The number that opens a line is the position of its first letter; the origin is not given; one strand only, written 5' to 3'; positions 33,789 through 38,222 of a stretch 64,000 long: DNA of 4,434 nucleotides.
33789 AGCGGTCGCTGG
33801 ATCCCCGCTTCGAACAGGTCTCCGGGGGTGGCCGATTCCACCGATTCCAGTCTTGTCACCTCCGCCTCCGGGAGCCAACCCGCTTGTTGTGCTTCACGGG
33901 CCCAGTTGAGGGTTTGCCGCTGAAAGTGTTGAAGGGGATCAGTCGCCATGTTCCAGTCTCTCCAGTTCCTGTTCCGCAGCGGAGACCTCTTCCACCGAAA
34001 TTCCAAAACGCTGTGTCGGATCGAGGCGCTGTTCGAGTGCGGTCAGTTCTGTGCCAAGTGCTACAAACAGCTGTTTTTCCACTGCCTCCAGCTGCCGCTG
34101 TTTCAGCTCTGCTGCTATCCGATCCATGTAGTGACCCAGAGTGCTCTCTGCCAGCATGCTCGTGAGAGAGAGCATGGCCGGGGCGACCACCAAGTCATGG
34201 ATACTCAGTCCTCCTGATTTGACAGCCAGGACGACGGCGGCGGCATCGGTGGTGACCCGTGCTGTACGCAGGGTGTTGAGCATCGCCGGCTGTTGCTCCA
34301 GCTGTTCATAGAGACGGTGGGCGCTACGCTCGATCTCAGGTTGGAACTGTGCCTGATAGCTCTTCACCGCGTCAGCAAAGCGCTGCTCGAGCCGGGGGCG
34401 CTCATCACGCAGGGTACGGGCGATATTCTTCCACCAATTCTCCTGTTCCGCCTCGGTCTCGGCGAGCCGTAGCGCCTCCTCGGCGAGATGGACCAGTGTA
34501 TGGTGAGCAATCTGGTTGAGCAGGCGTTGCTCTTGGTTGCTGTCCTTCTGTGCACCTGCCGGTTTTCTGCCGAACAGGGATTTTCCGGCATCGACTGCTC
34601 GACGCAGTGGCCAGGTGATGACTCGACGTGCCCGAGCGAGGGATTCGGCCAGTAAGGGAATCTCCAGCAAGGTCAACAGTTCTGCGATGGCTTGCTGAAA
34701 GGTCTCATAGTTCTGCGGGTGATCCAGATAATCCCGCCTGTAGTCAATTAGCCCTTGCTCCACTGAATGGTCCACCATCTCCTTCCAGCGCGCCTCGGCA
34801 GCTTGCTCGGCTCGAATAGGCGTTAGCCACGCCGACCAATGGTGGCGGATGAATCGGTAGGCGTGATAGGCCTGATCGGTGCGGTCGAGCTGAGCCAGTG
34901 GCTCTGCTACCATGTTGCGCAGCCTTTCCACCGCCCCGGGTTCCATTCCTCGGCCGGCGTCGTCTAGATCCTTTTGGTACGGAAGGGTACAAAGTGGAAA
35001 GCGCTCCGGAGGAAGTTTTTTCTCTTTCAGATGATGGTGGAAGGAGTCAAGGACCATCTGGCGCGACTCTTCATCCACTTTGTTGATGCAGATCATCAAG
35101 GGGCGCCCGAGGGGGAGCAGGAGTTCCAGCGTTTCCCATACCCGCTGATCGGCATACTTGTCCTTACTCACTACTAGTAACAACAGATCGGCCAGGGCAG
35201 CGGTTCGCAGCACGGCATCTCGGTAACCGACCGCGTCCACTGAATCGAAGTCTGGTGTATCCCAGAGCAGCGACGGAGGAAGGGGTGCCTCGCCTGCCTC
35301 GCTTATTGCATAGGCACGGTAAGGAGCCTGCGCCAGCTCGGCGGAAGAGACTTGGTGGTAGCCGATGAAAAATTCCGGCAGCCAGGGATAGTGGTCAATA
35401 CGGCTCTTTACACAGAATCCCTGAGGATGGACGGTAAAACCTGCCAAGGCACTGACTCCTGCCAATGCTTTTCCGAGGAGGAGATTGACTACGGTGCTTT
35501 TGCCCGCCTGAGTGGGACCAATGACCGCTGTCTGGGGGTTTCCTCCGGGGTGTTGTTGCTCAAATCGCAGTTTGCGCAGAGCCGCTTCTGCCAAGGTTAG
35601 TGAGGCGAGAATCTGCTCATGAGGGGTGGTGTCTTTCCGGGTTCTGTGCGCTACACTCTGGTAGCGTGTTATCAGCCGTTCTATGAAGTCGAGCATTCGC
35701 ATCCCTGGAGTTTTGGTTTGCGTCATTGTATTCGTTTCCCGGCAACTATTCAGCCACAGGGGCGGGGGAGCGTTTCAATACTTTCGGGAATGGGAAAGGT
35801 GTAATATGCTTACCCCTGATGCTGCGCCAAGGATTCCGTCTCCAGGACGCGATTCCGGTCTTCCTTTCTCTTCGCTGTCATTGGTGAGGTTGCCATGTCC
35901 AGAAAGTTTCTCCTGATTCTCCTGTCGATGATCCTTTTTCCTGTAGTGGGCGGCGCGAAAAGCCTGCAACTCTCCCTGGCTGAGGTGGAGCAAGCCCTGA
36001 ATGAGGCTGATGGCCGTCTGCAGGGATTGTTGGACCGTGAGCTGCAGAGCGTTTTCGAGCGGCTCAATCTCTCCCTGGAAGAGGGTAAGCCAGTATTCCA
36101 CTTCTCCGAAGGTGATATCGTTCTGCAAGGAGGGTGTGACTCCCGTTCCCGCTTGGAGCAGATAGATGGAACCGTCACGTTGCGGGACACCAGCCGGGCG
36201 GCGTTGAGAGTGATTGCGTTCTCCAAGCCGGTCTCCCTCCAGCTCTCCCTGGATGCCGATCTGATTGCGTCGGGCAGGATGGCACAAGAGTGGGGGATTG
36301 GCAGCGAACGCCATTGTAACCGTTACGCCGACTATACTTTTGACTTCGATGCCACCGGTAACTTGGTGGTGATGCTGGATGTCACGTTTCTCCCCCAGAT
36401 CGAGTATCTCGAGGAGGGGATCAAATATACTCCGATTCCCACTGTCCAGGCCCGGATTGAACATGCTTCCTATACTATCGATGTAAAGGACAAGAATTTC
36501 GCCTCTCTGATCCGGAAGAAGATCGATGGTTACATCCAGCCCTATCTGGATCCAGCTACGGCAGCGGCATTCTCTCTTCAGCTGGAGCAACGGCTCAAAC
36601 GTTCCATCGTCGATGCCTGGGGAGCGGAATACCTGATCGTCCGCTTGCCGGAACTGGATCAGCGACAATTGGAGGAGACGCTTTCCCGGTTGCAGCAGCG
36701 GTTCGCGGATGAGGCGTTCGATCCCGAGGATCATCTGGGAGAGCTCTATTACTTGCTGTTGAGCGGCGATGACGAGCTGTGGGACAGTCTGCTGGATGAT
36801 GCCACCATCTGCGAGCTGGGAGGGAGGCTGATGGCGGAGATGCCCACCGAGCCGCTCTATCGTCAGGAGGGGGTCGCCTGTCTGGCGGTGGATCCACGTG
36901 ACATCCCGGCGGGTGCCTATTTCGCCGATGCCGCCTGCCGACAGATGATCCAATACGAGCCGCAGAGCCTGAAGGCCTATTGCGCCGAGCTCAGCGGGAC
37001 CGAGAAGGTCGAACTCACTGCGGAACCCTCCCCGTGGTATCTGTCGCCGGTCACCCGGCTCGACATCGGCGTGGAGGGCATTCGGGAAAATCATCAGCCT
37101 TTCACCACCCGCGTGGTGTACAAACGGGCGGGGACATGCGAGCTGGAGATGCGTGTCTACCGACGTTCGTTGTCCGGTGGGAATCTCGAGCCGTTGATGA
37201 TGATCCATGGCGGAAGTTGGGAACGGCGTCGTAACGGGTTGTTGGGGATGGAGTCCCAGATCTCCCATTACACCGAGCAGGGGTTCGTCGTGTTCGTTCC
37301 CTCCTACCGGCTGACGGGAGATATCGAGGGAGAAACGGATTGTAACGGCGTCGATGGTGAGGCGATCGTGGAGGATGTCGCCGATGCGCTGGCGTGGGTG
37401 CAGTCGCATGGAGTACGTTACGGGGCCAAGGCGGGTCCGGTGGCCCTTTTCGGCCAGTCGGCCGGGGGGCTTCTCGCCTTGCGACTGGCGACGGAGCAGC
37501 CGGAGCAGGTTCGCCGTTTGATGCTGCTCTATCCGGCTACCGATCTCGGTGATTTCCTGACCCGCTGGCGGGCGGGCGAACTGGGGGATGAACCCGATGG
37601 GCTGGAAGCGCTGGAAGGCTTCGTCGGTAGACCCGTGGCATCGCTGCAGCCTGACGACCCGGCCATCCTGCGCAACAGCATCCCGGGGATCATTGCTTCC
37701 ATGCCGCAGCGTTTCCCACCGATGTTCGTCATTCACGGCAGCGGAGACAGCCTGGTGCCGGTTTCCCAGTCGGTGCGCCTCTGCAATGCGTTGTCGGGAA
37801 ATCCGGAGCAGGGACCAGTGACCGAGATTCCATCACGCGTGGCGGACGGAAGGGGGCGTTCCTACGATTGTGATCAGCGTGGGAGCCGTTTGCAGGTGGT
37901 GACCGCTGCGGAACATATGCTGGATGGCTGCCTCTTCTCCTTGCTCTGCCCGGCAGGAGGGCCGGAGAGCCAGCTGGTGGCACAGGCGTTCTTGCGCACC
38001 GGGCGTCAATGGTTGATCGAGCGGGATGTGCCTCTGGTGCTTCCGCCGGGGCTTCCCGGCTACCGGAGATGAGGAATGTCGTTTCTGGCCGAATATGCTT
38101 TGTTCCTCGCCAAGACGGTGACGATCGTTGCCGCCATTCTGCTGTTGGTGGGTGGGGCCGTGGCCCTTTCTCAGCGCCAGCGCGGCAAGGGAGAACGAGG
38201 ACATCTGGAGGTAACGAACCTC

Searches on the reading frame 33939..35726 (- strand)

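Call 61: search_protein_families(library=pfam, proteins=[window:33939-35726:-], max_evalue=0.00001)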
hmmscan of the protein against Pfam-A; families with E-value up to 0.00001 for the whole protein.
window:33939-35726:- (595 aa): 2 families
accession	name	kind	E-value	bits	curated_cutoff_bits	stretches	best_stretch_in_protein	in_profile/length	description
PF01926.29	MMR_HSR1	-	7.1e-09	36.2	21.9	1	66-216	2-113/113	50S ribosome-binding GTPase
PF00009.33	GTP_EFTU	-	9.6e-07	29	26.5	0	155-231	66-148/188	Elongation factor Tu GTP binding domain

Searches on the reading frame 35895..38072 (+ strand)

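Call 61: search_protein_families(library=pfam, proteins=[window:35895-38072:+], max_evalue=0.00001)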
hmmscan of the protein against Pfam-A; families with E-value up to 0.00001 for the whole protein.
window:35895-38072:+ (725 aa): 6 families
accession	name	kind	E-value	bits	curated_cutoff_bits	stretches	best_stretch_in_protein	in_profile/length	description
PF20434.5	BD-FAE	-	3.2e-17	63.2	26.8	1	422-536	4-111/215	BD-FAE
PF07859.19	Abhydrolase_3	-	3.5e-11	43.7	25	1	490-621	47-179/210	alpha/beta hydrolase fold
PF00326.27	Peptidase_S9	-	2e-10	41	22.6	1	454-634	5-171/213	Prolyl oligopeptidase family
PF12146.15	Hydrolase_4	-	2.8e-09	37.1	27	1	489-552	56-114/239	Serine aminopeptidase, S33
PF02129.25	Peptidase_S15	-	3.5e-08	33.9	23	1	454-553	46-134/262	X-Pro dipeptidyl-peptidase (S15 family)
PF00561.26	Abhydrolase_1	-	9.1e-07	29.2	25.8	0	433-558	2-116/245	alpha/beta hydrolase fold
